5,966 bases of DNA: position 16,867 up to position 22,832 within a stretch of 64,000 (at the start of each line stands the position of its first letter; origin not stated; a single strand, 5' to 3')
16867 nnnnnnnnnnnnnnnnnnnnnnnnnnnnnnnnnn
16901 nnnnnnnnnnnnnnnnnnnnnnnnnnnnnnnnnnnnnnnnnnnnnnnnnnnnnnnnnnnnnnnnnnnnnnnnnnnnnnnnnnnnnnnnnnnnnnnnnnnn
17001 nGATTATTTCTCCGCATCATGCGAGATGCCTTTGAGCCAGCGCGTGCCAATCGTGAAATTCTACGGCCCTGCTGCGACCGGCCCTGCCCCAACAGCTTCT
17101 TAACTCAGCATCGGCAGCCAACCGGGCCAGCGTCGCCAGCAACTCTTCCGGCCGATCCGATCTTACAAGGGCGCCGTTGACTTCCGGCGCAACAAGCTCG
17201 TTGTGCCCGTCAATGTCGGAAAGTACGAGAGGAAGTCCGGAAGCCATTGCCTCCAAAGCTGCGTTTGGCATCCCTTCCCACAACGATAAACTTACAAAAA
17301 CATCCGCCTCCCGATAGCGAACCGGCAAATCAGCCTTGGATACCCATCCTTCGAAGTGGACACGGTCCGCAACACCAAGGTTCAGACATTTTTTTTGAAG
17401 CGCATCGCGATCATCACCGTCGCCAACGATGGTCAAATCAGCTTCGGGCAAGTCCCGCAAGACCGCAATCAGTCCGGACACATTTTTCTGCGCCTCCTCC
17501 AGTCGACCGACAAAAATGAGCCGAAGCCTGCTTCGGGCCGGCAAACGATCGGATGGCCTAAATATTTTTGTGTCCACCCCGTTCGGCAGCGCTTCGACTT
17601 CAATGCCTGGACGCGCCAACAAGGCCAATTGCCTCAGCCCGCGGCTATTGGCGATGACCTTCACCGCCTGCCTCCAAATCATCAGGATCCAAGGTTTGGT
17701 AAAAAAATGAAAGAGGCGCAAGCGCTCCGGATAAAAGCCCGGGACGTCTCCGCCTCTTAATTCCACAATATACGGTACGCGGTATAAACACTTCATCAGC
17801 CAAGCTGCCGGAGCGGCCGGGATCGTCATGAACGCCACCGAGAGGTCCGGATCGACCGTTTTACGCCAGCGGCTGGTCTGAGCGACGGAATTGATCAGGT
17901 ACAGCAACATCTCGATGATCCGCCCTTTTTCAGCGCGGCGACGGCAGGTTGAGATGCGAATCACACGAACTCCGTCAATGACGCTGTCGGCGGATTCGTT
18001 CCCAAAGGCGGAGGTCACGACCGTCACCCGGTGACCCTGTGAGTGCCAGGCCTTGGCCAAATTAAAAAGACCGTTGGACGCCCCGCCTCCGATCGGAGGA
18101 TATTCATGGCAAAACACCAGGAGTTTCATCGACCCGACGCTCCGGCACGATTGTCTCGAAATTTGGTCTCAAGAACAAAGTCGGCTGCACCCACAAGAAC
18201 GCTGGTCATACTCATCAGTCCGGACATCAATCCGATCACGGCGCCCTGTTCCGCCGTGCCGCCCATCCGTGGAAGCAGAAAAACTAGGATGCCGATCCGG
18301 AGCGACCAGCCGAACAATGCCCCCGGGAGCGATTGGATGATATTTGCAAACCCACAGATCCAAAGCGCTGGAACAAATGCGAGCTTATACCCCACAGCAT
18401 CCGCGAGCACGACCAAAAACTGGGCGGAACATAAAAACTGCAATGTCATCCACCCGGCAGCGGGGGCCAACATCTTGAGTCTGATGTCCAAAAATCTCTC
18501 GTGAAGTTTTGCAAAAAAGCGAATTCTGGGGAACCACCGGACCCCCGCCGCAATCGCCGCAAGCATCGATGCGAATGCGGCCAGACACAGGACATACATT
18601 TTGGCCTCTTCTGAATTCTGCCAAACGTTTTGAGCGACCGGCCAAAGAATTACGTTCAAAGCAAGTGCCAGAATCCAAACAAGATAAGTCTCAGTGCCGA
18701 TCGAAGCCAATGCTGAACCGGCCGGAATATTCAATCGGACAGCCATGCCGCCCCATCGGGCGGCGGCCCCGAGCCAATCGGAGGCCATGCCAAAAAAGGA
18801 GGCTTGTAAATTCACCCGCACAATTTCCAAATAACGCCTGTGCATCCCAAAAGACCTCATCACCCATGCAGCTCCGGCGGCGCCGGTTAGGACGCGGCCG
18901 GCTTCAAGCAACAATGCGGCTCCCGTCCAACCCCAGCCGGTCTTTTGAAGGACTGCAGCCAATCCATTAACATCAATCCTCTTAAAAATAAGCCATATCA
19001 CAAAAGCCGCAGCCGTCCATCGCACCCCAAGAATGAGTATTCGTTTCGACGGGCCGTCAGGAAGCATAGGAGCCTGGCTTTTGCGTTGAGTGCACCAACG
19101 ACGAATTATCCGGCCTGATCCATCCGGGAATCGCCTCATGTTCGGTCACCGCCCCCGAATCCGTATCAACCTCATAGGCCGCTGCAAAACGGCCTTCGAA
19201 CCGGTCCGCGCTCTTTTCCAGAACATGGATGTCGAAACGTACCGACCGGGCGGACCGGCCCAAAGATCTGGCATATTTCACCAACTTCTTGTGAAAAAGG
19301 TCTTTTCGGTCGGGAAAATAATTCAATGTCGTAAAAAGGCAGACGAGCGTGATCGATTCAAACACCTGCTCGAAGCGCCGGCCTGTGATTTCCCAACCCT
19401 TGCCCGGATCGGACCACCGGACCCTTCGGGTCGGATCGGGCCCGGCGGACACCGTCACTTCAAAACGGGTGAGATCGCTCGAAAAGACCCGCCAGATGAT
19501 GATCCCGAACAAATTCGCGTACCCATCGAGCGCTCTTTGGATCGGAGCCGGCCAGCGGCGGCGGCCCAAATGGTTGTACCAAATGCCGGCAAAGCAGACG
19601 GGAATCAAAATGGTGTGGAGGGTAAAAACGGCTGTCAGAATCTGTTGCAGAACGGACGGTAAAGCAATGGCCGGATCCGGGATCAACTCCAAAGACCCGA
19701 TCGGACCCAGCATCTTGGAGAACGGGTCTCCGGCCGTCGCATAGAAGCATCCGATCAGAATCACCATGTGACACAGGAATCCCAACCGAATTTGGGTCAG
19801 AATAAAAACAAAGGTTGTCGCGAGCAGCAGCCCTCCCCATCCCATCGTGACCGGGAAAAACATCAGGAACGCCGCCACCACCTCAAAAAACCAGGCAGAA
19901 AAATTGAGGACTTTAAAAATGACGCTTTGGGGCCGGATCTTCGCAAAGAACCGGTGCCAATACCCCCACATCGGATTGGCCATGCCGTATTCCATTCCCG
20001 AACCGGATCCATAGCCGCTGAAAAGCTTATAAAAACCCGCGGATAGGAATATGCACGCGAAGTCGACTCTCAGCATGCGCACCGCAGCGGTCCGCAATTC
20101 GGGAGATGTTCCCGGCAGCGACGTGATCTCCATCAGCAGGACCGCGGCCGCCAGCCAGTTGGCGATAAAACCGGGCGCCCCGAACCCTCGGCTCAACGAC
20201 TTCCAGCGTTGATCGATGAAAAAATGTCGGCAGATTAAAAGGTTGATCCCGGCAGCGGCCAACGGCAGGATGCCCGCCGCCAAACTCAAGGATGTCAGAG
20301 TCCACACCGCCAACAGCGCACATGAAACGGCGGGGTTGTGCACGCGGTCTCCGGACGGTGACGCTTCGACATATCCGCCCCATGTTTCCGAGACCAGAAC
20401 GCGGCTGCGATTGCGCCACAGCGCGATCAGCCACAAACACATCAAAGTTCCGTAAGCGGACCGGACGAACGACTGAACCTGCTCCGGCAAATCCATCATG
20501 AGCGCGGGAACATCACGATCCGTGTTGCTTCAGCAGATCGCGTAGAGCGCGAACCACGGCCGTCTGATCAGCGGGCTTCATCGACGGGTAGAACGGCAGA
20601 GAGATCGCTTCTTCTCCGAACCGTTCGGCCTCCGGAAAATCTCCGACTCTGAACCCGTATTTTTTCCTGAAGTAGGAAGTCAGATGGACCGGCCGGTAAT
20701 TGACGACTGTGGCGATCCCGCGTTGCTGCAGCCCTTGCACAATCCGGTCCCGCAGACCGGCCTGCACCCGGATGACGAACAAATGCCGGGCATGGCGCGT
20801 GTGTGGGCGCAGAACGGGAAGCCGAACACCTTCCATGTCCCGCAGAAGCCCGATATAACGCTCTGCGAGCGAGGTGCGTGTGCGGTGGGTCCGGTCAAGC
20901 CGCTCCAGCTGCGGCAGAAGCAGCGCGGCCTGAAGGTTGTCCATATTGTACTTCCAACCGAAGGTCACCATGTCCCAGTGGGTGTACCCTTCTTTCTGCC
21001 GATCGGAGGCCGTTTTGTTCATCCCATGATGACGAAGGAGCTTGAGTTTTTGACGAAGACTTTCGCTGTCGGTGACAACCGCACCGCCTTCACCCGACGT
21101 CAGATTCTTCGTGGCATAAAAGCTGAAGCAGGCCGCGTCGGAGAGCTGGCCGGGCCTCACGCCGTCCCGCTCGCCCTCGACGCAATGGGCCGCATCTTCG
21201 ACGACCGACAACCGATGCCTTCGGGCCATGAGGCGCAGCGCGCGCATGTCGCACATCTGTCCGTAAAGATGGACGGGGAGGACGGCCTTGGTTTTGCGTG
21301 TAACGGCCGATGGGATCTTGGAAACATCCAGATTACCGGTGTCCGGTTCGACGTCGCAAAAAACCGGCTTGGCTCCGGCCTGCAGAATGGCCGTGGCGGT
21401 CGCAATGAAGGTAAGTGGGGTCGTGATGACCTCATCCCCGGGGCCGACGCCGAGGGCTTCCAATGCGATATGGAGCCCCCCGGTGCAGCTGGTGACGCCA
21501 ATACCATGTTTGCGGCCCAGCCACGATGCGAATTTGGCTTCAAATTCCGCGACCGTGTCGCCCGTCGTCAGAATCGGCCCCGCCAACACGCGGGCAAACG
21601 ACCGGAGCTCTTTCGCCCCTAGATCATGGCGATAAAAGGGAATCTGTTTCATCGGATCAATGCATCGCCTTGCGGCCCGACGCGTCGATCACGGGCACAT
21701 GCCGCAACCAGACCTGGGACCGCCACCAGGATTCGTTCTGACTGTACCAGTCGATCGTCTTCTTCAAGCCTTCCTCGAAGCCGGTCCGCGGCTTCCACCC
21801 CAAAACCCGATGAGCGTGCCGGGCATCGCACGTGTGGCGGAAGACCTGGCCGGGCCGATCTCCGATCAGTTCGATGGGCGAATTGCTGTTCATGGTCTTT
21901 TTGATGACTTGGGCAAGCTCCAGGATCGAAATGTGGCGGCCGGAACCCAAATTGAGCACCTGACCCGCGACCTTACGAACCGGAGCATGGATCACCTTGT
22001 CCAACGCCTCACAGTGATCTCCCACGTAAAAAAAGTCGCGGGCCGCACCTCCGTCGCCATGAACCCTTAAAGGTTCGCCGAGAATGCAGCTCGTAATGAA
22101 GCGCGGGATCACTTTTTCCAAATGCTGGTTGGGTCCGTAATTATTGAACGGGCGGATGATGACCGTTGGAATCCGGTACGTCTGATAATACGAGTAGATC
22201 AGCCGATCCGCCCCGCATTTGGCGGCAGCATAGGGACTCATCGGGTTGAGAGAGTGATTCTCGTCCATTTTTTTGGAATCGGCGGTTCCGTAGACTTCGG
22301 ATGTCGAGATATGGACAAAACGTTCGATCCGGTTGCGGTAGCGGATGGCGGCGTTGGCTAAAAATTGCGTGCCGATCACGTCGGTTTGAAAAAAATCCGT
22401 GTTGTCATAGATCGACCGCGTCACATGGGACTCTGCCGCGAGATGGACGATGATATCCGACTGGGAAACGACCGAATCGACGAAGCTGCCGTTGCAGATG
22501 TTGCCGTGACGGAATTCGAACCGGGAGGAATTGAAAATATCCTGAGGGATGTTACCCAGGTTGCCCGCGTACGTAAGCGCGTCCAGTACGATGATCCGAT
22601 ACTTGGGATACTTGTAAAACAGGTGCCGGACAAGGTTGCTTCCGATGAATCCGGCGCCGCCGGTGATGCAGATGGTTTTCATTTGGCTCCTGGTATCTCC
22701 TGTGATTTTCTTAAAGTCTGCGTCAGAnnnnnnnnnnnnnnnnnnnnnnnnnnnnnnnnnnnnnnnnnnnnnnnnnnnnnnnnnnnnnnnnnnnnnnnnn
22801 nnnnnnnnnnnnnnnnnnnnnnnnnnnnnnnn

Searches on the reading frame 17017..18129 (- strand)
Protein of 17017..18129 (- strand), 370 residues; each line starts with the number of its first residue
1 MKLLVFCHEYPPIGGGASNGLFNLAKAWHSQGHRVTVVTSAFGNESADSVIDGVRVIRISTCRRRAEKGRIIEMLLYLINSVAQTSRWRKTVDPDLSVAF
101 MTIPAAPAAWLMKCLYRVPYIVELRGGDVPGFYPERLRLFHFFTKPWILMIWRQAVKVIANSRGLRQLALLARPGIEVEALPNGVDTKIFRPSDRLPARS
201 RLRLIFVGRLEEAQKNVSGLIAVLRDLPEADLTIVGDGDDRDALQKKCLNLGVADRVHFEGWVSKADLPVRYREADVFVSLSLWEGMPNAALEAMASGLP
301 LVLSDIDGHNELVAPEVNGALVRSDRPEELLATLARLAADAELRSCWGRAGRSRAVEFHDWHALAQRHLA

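Call 13: search_protein_families(library=pfam, proteins=[window:17017-18129:-], max_evalue=0.00001)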
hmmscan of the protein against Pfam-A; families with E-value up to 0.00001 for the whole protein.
window:17017-18129:- (370 aa): 6 families
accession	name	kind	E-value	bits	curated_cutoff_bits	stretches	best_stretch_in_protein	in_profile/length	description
PF00534.26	Glycos_transf_1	-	1e-34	120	26.4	1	203-353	17-171/172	Glycosyl transferases group 1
PF13692.12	Glyco_trans_1_4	-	1e-32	113.7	27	1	203-340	3-142/142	Glycosyl transferases group 1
PF13439.12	Glyco_transf_4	-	4.9e-17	62.9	28.5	1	15-188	2-169/170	Glycosyltransferase Family 4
PF13579.12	Glyco_trans_4_4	-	1.1e-15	58.8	29.7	1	15-184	1-158/158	Glycosyl transferase 4-like domain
PF13524.12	Glyco_trans_1_2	-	3e-12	47.1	25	1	220-368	5-142/144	Glycosyl transferase-like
PF20706.3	GT4-conflict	-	5.4e-10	39.2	26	1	177-320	173-327/385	Family 4 Glycosyltransferase in conflict systems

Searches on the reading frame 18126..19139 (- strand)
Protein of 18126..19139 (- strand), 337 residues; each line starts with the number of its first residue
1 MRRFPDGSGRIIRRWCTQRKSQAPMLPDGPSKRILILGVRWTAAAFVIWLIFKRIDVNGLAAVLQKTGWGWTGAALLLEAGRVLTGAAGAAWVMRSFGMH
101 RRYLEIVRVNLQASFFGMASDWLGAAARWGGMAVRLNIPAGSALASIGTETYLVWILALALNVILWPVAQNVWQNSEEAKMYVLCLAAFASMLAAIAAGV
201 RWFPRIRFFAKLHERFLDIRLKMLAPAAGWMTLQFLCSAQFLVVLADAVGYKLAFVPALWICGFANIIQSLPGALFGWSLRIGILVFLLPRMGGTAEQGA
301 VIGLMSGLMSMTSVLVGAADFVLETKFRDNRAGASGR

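Call 13: search_protein_families(library=pfam, proteins=[window:18126-19139:-], max_evalue=0.00001)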
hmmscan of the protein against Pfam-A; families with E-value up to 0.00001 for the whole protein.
window:18126-19139:- (337 aa): 1 family
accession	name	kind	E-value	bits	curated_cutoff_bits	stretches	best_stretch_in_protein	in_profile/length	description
PF03706.18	LPG_synthase_TM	-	1.4e-11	44.8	33.4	1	43-316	7-301/302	Lysylphosphatidylglycerol synthase TM region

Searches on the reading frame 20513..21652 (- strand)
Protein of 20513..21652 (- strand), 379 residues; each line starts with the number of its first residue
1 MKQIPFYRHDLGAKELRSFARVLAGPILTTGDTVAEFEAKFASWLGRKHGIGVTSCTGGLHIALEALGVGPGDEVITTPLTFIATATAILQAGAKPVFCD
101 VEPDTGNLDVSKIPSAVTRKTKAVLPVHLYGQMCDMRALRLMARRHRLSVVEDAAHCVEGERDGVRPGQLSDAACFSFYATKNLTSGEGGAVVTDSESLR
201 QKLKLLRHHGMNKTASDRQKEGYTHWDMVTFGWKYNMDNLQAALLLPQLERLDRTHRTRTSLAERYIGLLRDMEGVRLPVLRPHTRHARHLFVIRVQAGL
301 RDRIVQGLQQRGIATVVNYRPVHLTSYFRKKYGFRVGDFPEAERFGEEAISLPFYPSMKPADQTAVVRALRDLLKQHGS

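Call 13: search_protein_families(library=pfam, proteins=[window:20513-21652:-], max_evalue=0.00001)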
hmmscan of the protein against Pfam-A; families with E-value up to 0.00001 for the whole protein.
window:20513-21652:- (379 aa): 2 families
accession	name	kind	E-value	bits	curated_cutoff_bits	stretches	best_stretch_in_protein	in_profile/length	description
PF01041.23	DegT_DnrJ_EryC1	-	4.3e-119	398.4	19.8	1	11-371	3-360/360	DegT/DnrJ/EryC1/StrS aminotransferase family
PF01212.27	Beta_elim_lyase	-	3.8e-06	26.9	27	0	32-316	32-238/288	Beta-eliminating lyase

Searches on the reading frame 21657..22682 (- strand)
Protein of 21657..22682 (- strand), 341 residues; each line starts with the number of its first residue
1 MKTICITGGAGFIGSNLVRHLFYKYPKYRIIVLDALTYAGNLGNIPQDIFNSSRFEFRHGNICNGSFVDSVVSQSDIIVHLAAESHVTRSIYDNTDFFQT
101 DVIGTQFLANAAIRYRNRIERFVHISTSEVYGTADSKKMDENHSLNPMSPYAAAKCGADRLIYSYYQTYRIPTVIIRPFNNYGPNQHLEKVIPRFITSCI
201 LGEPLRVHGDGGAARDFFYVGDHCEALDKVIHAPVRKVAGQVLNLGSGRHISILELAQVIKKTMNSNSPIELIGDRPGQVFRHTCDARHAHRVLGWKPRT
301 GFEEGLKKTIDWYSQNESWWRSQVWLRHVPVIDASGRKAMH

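Call 3: search_protein_families(library=pfam, proteins=[window:21657-22682:-], max_evalue=0.1)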
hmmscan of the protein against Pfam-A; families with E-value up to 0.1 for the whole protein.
window:21657-22682:- (341 aa): 7 families
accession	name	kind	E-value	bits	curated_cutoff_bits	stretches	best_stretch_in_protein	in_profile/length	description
PF16363.11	GDP_Man_Dehyd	-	4.7e-69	233.8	27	1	6-309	2-332/332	GDP-mannose 4,6 dehydratase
PF01370.27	Epimerase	-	5.6e-59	199.9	20.9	1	4-246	1-240/240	NAD dependent epimerase/dehydratase family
PF01073.25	3Beta_HSD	-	1.2e-18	67.6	22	1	6-222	2-220/280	3-beta hydroxysteroid dehydrogenase/isomerase family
PF02719.21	Polysacc_synt_2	-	4.4e-17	62.6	20.2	1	4-279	1-267/293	Polysaccharide biosynthesis protein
PF07993.18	NAD_binding_4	-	1.5e-12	47.7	20.1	2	70-178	84-204/258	Male sterility protein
PF04321.23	RmlD_sub_bind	-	6.4e-09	35.7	27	1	3-264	2-231/287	RmlD substrate binding domain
PF13460.12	NAD_binding_10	-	0.019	15.3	27.2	1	50-164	36-133/184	NAD(P)H-binding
